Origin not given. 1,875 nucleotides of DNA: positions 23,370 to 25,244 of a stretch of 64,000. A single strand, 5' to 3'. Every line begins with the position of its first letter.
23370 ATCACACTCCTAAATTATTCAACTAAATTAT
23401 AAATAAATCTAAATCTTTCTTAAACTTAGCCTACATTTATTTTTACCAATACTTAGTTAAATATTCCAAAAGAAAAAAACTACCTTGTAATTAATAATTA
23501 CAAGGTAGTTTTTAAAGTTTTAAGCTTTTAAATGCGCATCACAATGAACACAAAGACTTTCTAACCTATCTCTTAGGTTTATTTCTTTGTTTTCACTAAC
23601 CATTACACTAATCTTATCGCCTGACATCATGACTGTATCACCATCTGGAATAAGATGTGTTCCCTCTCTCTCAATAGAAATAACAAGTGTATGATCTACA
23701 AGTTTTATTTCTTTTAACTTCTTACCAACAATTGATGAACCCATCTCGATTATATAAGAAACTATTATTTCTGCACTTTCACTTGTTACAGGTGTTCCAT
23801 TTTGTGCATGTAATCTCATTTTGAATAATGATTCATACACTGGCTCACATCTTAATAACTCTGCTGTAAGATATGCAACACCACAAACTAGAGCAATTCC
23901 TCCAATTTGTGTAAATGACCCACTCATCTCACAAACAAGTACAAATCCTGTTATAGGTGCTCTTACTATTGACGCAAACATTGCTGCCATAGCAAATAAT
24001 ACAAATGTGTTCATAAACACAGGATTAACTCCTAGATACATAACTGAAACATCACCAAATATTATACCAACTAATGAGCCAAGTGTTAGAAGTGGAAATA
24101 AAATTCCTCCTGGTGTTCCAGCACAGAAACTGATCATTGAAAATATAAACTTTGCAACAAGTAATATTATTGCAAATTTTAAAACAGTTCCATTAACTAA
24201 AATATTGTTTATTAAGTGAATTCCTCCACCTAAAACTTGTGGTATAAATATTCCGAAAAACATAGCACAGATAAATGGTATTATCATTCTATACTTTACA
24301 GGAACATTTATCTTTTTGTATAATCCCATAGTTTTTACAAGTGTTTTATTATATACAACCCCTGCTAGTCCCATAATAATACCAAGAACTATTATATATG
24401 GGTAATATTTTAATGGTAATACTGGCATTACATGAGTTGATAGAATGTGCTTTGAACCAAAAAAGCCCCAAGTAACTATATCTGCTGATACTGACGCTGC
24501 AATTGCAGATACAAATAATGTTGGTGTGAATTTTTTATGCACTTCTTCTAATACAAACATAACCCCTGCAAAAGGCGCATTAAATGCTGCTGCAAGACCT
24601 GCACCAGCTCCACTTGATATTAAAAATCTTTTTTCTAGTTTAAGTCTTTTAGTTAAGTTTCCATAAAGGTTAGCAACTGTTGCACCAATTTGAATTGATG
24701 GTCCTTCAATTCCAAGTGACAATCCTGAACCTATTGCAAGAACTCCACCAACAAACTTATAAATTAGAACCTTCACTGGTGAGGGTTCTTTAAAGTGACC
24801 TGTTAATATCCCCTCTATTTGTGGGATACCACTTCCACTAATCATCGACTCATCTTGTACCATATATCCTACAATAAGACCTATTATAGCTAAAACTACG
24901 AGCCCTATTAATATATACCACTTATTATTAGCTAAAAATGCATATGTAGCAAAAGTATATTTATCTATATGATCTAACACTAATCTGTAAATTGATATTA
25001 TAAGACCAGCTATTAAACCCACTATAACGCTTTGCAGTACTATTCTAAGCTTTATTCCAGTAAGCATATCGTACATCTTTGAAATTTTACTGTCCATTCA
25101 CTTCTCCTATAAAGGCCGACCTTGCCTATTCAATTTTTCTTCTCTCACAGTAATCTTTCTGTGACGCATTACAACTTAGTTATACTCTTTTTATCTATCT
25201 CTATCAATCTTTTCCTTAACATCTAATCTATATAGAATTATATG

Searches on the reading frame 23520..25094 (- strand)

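Call 108: search_protein_families(library=pfam, proteins=[window:23520-25094:-], max_evalue=0.00001)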
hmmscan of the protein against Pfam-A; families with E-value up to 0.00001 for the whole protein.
window:23520-25094:- (524 aa): 2 families
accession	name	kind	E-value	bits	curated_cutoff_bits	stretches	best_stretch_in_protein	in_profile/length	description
PF00654.25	Voltage_CLC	-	5.1e-89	299.3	24.8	1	71-411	1-345/346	Voltage gated chloride channel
PF02080.26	TrkA_C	-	1.6e-11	44.4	27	1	445-507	2-66/71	TrkA-C domain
